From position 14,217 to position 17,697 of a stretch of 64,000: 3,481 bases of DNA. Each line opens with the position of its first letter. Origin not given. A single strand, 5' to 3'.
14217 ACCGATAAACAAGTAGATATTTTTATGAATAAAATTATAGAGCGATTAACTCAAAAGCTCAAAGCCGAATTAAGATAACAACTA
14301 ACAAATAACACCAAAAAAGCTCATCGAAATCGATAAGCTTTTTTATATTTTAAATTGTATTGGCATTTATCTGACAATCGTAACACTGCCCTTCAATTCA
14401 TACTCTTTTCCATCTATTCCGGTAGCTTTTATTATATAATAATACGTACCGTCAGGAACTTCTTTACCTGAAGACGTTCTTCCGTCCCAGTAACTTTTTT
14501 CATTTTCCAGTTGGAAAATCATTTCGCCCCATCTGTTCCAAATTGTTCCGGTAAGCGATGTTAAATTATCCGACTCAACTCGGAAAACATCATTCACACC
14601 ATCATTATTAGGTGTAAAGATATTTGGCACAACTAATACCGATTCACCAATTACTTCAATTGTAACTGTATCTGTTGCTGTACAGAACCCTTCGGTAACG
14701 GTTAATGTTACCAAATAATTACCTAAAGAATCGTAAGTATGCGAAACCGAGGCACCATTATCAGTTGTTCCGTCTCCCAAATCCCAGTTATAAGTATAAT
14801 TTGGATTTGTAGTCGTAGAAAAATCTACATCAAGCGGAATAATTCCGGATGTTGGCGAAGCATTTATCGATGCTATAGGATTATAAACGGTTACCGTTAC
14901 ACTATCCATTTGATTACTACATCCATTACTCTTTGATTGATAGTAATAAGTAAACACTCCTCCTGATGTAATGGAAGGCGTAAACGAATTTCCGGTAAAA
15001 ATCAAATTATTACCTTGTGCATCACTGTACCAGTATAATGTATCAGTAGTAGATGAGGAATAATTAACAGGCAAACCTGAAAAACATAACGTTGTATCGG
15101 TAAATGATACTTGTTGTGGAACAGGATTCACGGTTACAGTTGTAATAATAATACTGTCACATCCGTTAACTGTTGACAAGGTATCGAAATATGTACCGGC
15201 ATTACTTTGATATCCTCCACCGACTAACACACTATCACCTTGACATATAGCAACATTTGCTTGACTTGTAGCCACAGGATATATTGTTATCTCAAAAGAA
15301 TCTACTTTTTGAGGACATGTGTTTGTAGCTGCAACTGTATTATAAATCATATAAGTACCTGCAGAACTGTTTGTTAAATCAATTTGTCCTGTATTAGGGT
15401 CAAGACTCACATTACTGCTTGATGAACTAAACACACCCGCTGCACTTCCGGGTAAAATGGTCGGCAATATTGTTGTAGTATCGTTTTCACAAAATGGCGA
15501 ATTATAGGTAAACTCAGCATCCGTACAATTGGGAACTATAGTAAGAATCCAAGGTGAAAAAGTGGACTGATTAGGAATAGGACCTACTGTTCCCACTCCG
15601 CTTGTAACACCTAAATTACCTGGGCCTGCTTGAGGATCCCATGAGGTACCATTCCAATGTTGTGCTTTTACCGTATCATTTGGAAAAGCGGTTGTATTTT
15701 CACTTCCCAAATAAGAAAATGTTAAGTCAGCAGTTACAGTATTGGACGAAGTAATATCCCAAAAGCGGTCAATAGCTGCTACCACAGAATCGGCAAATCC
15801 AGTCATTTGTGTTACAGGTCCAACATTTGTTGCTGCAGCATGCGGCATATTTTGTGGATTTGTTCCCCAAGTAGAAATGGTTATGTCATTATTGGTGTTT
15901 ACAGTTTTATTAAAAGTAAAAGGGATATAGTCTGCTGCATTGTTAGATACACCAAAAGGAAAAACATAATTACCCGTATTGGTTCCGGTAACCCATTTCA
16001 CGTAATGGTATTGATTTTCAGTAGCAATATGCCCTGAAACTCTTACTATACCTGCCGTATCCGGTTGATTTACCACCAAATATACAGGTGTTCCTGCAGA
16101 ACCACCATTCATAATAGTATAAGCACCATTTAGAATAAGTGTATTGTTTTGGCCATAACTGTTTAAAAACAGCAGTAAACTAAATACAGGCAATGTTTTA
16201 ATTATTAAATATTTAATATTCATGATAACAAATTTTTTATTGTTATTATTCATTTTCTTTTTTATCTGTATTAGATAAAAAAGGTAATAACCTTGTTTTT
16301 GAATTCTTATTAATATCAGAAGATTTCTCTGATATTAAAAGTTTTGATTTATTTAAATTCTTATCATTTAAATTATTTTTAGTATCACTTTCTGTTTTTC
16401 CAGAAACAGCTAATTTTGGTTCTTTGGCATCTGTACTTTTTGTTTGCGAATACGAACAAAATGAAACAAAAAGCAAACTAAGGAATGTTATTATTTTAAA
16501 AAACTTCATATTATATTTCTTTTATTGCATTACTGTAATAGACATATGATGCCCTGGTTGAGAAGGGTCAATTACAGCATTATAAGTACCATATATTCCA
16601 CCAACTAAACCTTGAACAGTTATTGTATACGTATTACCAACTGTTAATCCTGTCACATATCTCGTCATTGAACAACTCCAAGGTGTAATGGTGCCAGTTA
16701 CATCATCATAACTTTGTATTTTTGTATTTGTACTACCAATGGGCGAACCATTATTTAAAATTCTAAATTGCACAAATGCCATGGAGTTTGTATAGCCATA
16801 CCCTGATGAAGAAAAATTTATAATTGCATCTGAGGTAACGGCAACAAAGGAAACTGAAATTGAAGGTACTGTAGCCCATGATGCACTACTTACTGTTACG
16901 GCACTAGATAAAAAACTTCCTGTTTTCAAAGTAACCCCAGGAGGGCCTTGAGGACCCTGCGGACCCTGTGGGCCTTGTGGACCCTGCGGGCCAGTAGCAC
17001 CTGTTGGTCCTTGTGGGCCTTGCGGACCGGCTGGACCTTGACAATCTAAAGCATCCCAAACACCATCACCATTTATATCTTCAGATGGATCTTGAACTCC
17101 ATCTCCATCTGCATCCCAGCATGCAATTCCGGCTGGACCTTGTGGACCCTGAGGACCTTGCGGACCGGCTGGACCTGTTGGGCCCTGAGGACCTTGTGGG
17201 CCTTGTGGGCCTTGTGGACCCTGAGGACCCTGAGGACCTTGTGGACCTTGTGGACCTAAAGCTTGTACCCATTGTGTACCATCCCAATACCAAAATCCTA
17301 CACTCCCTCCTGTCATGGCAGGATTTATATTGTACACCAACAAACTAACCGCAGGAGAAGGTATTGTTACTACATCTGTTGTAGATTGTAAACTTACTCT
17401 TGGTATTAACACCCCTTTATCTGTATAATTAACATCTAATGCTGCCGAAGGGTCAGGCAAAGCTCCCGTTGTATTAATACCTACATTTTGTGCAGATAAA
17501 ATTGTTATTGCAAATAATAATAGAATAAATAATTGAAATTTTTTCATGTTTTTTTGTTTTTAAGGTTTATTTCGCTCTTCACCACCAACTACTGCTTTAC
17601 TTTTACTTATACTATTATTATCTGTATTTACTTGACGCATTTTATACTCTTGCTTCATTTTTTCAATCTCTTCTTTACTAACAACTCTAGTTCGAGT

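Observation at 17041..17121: Cys-flanked double thrombospondin-type-3-like Ca-binding knot in the middle of a collagen rod (second copy at 18774-18854)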

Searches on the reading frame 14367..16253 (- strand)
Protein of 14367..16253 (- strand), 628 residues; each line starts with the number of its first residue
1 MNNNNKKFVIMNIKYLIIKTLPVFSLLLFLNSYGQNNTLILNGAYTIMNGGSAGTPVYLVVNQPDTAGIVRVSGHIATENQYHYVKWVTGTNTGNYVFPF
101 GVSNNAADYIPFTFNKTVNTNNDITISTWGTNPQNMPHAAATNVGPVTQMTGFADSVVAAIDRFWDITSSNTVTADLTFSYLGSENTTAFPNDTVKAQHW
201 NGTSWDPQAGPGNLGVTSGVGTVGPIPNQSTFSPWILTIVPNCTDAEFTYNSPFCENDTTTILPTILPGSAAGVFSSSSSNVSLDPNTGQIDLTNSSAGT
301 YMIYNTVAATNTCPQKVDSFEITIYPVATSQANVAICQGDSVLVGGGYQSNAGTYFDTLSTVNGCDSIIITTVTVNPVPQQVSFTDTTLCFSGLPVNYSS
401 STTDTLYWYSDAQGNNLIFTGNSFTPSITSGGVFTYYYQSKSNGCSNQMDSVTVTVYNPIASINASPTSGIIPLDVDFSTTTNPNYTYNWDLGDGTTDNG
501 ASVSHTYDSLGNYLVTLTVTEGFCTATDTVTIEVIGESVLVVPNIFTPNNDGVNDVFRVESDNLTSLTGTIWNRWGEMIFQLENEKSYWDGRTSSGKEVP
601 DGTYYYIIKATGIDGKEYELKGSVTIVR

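Call 6: search_protein_families(library=pfam, proteins=[window:14367-16253:-], max_evalue=1)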
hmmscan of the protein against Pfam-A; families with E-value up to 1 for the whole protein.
window:14367-16253:- (628 aa): 5 families
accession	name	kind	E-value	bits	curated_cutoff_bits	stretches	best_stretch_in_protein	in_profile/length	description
PF13585.12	CHU_C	-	2e-21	76.3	27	1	541-626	2-86/86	CHU_C Type IX secretion signal domain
PF18911.6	PKD_4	-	8.9e-15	55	27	1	471-534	19-85/85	PKD domain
PF00801.26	PKD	-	1e-11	45.1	23.5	1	462-534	3-80/80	PKD domain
PF19081.6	Ig_7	-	1.8e-09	38.2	27.3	1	382-456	6-82/84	Ig-like domain CHU_C associated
PF13860.13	FlgD_ig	-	0.0065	16.9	27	1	589-611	54-76/79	FlgD Ig-like domain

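Call 28: search_protein_families(library=ncbifam, proteins=[window:14367-16253:-], max_evalue=0.1)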
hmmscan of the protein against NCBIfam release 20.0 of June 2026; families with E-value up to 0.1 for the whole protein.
window:14367-16253:- (628 aa): 3 families
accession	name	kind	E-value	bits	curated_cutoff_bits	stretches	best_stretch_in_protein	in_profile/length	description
TIGR04131.1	Bac_Flav_CTERM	domain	2.5e-15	56.4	35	1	542-626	3-83/85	T9SS type B sorting domain-containing protein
TIGR00864.1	PCC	subfamily_domain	1.7e-06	24.7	1861.4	1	441-535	1375-1475/2700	polycystin cation channel protein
NF005176.1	PRK06655.1-1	equivalog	0.0013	18.6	230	1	534-621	66-159/197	flagellar hook assembly protein FlgD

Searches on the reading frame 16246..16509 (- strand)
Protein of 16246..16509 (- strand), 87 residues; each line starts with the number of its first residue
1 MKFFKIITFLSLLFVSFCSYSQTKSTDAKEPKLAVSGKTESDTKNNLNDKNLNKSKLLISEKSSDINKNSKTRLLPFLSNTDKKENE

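Call 6: search_protein_families(library=pfam, proteins=[window:16246-16509:-], max_evalue=1)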
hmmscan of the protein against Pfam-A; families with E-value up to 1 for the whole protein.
window:16246-16509:- (87 aa): 2 families
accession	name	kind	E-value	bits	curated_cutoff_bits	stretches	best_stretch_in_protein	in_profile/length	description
PF17182.10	OSK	-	0.11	12.1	27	1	22-71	39-88/202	OSK domain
PF09716.15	ETRAMP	-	0.44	11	29.1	1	1-60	1-57/81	Malarial early transcribed membrane protein (ETRAMP)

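Call 28: search_protein_families(library=ncbifam, proteins=[window:16246-16509:-], max_evalue=0.1)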
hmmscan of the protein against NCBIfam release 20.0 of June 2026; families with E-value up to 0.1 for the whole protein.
window:16246-16509:- (87 aa): 2 families
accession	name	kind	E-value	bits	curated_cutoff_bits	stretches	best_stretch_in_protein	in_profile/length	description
NF033556.1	MerTP_fusion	equivalog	0.087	12.4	180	1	2-39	81-118/186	mercuric transport protein MerTP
NF053819.1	EF0750_LPXTG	subfamily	0.096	13.2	47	0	1-76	1-74/105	EF2685/EF0750 family sortase-dependent surface protein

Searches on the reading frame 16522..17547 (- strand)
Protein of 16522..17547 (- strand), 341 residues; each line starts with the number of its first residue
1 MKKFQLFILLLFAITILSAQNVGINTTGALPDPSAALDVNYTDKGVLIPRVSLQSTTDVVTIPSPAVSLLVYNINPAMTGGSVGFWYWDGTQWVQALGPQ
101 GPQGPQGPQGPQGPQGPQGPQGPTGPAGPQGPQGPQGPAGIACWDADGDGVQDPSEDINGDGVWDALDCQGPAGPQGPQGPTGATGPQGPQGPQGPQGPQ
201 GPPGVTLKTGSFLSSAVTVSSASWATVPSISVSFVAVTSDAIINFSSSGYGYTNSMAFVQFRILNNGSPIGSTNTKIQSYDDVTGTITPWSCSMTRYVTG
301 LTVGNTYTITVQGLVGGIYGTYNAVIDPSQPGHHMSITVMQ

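Call 6: search_protein_families(library=pfam, proteins=[window:16522-17547:-], max_evalue=1)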
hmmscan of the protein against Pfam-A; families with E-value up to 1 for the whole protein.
window:16522-17547:- (341 aa): 3 families
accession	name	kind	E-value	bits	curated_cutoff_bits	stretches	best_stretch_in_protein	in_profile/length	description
PF01391.23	Collagen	-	2e-15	56.7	27.2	2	98-140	4-46/60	Collagen triple helix repeat (20 copies)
PF07705.17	CARDB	-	0.19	12.4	22.7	1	243-328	6-85/101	CARDB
PF19406.5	PKD_5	-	0.51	10.7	25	0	45-85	36-76/88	PKD-like domain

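Call 11: find_encoding_contigs(protein=window:16522-17547:-, flank=10000, max_places=6)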
Protein window:16522-17547:- (341 aa): 23 contigs read that carry it; 1 place shown.
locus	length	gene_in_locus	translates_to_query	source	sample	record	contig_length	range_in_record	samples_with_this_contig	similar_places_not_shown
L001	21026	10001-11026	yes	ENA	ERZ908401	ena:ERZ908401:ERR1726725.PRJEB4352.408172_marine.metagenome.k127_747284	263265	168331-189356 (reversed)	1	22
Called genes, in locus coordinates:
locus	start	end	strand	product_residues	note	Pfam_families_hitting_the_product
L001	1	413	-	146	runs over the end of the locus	-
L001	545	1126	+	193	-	PF13580:SIS_2, PF01380:SIS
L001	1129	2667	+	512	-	PF05362:Lon_C (weak), PF13541:ChlI, PF01078:Mg_chelatase, PF07728:AAA_5, PF13401:AAA_22 (faint), PF00493:MCM (weak), PF13335:Mg_chelatase_C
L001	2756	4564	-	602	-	PF01244:Peptidase_M19 (faint)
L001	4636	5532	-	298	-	PF02517:Rce1-like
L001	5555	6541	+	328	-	PF01207:Dus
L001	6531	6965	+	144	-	PF09912:DUF2141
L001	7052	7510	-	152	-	PF00075:RNase_H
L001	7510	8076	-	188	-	PF01914:MarC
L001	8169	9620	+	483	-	-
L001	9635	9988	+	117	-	-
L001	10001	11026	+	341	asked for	-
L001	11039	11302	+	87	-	-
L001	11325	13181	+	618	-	PF19081:Ig_7, PF00801:PKD, PF18911:PKD_4, PF13585:CHU_C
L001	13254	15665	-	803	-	PF01588:tRNA_bind, PF03483:B3_4, PF03484:B5, PF17759:tRNA_synthFbeta, PF03147:FDX-ACB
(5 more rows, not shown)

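Call 28: search_protein_families(library=ncbifam, proteins=[window:16522-17547:-], max_evalue=0.1)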
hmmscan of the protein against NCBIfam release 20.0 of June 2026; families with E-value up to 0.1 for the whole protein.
window:16522-17547:- (341 aa): 3 families
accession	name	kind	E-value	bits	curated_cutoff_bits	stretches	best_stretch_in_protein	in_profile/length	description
NF038329.2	gly_rich_SclB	equivalog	4.2e-15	55.6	325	1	98-206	117-221/442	LPXTG-anchored collagen-like adhesin Scl2/SclB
NF046116.1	adhesin_Lcl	equivalog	1.1e-12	47.2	500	1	98-204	99-213/431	collagen-like adhesin Lcl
NF038330.1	adhesin_SclA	exception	1.3e-08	34.9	400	1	98-210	141-252/405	LPXTG-anchored collagen-like adhesin Scl1/SclA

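Call 61: list_cluster_members(proteins=[window:16525-17547:-, window:17931-19379:-, window:11883-14291:+])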
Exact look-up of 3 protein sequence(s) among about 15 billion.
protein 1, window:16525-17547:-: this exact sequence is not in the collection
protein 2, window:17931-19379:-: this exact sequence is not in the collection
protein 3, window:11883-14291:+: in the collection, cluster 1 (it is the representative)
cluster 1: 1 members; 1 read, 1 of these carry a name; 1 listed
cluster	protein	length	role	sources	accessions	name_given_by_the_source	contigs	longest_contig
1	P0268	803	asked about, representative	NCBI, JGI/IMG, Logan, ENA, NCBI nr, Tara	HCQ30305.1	MAG TPA: phenylalanine--tRNA ligase subunit beta [Flavobacteriales bacterium] | phenylalanine--tRNA ligase subunit beta [Flavobacteriales bacterium] | strand:- start:87209 stop:89620 length:2412 start_codon:yes stop_codon:yes ...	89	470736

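Call 65: predict_structure(alignment_id=A3)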
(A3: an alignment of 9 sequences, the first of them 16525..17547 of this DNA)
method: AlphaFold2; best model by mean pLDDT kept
length: 341 residues; sequences in the alignment: 9
mean_pLDDT: 57.5   pTM: 0.44
mean pLDDT of the five models: 57.5, 57.2, 56.3, 53.7, 53.0
residues with pLDDT >= 90: 21; 70-90: 112; 50-70: 62; < 50: 146
segments of 3 or more residues with pLDDT < 50: 11-46, 99-204
pLDDT, mean of each block of 10 residues (from residue 1): 57 40 32 33 47 72 58 68 69 63 33 32 32 30 33 31 28 30 33 39 57 83 86 84 82 74 90 74 64 80 90 76 77 77 67
secondary structure, 60 per line:
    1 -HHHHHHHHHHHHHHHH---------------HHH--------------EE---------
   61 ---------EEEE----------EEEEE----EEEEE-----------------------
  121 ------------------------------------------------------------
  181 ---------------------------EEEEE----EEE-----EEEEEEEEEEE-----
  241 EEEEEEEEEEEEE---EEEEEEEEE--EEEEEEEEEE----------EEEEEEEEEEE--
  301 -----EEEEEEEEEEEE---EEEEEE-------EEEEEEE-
elements in order: H2-17 E70-73 E84-88 E93-97 E208-212 E217-219 E225-235 E241-253 E257-265 E268-277 E288-298 E306-317 E321-326 E334-340

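Call 67: fold_search(model_id=the predicted structure, library=pdb)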
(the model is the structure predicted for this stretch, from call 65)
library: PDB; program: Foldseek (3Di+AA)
matches with E <= 10: 1725; with E <= 0.001: 62
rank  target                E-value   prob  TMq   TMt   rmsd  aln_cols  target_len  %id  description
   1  2wq4_B                2.7e-06  1.00  0.29  0.64   4.0       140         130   15  N-terminal domain of BC2L-C Lectin from Burkholderia cenocepacia (released 2010-01-12)
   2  2wq4_C                5.2e-06  1.00  0.29  0.65   3.9       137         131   15  N-terminal domain of BC2L-C Lectin from Burkholderia cenocepacia (released 2010-01-12)
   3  9ib7_C                5.5e-06  1.00  0.30  0.69   3.8       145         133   14  Tumor necrosis factor-like lectin PLTL from Photorhabdus laumondii in complex with Blood group B trisaccharide (released 2025-10-29)
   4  9ib9_B                1.1e-05  1.00  0.30  0.64   3.9       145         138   14  Tumor necrosis factor-like lectin PLTL from Photorhabdus laumondii in complex with B Lewis b pentasaccharide (released 2025-10-29)
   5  2wq4_A                1.3e-05  1.00  0.28  0.62   4.1       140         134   15  N-terminal domain of BC2L-C Lectin from Burkholderia cenocepacia (released 2010-01-12)
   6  6zzw_B                1.5e-05  1.00  0.29  0.63   4.1       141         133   15  Structure of the N terminal domain of Bc2L-C lectin (1-131) in complex with Globo H (H-type 3) and CAS No 912569-62-1 (released 2021-04-07)
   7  6zzw_A                2.1e-05  1.00  0.28  0.63   4.2       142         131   14  Structure of the N terminal domain of Bc2L-C lectin (1-131) in complex with Globo H (H-type 3) and CAS No 912569-62-1 (released 2021-04-07)
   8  6tid_AAA              2.3e-05  1.00  0.30  0.69   3.6       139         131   14  Structure of the N terminal domain of Bc2L-C lectin (1-131) in complex with H-type 1 antigen (released 2020-01-22)
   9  9ib7_A                2.7e-05  1.00  0.30  0.68   3.8       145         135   14  Tumor necrosis factor-like lectin PLTL from Photorhabdus laumondii in complex with Blood group B trisaccharide (released 2025-10-29)
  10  6tig_AAA              3.1e-05  1.00  0.28  0.62   4.1       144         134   12  Structure of the N terminal domain of Bc2L-C lectin (1-131) in complex with Globo H (H-type 3) antigen (released 2020-01-22)
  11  9ib6                  3.9e-05  1.00  0.30  0.67   4.0       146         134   16  Apo form of Tumor necrosis factor-like lectin PLTL from Photorhabdus laumondii (released 2025-10-29)
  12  9f4b_F2               4.3e-05  1.00  0.24  0.19   6.3       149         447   11  Pre-assembled baseplate cup of Klebsiella phage KP1 variant vB_Kpn_Lilla1 (released 2025-05-14)
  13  9ib7_B                4.6e-05  1.00  0.31  0.70   3.4       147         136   14  Tumor necrosis factor-like lectin PLTL from Photorhabdus laumondii in complex with Blood group B trisaccharide (released 2025-10-29)
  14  9eul                  6.3e-05  1.00  0.26  0.24   5.0       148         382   16  Cryo-EM structure of Staphylococcus aureus bacteriophage phi812 central spike protein - knob and petal domains (released 2025-04-09)
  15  9f4b_F1               8.6e-05  1.00  0.24  0.19   6.1       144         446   10  Pre-assembled baseplate cup of Klebsiella phage KP1 variant vB_Kpn_Lilla1 (released 2025-05-14)
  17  1rj7_E                1.3e-04  1.00  0.27  0.55   4.9       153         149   10  Crystal structure of EDA-A1 (released 2003-12-09)
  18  1rj7_I                1.3e-04  1.00  0.27  0.56   5.8       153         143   12  Crystal structure of EDA-A1 (released 2003-12-09)
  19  1rj7_H                1.5e-04  1.00  0.26  0.55   5.6       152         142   11  Crystal structure of EDA-A1 (released 2003-12-09)
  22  1rj7_L                2.2e-04  1.00  0.27  0.57   4.8       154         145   12  Crystal structure of EDA-A1 (released 2003-12-09)
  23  1rj7_K                2.2e-04  1.00  0.27  0.56   6.4       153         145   10  Crystal structure of EDA-A1 (released 2003-12-09)
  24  4f3j                  2.2e-04  1.00  0.20  0.40   7.7       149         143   19  Crystal Structure of Trimeric gC1q Domain of Human C1QTNF5 associated with Late-onset Retinal Macular Degeneration (released 2012-11-07)
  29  1rj7_A                2.5e-04  1.00  0.27  0.58   4.9       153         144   12  Crystal structure of EDA-A1 (released 2003-12-09)
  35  1gr3                  2.8e-04  1.00  0.23  0.48   5.8       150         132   17  Structure of the human collagen X NC1 trimer (released 2002-02-14)
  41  1rj7_J                3.8e-04  1.00  0.27  0.58   5.8       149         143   13  Crystal structure of EDA-A1 (released 2003-12-09)
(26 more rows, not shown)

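Call 78: search_protein_families(library=phrogs, proteins=[window:16525-17547:-], max_evalue=0.001)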
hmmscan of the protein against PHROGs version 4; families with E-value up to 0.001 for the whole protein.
window:16525-17547:- (341 aa): 34 families (the best 25 are shown)
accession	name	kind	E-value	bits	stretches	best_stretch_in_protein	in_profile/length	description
phrog_6320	-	tail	2.1e-30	107.2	1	98-316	122-261/745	tail fiber protein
phrog_819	-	tail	1.1e-26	94.3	1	84-217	613-745/1024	tail protein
phrog_5073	-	tail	3.4e-26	93.4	1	97-302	257-450/519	tail fiber protein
phrog_366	-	tail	5.1e-15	56.9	2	170-211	338-379/474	tail fiber protein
phrog_8745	-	tail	3.6e-13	48.7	1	98-211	1407-1492/1803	tail fiber protein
phrog_3904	-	tail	3.8e-13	49.7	1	83-204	750-889/1086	tail fiber protein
phrog_1806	-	tail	3.6e-12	47.2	1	98-210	109-221/276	collagen like minor tail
phrog_17587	-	tail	4.3e-12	46.3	2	98-140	357-399/641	tail fiber protein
phrog_3449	-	tail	6e-12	45.6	2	85-138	22-76/549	tail collar protein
phrog_10972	-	tail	9.5e-12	46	2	97-147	162-212/343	tail fiber protein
phrog_4013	-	unknown function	9.7e-11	42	1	170-289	111-216/659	-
phrog_14726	-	tail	5.1e-10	39.7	2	174-230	186-243/537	tail fiber protein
phrog_1658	-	unknown function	1.6e-09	38.9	1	158-210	39-91/239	-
phrog_18350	-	tail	6.4e-09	36.8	1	96-142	155-201/253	tail fiber protein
phrog_38766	-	head and packaging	1.4e-08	34.7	2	97-142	120-165/478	virion structural protein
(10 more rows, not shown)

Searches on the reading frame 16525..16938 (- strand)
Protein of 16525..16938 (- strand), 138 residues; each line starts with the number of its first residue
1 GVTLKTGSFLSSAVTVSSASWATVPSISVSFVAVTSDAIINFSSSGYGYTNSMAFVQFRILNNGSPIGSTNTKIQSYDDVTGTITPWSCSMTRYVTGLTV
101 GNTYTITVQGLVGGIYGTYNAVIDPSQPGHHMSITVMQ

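Call 7: search_protein_families(library=pfam, proteins=[window:16525-16938:-], max_evalue=10)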
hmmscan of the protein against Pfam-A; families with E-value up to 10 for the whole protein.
seq(138 aa): 2 families
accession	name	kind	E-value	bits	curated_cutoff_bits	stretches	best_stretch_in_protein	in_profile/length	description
PF07705.17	CARDB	-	0.036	14.7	22.7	1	39-126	5-86/101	CARDB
PF00041.27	fn3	-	0.047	14.3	25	1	31-121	8-79/84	Fibronectin type III domain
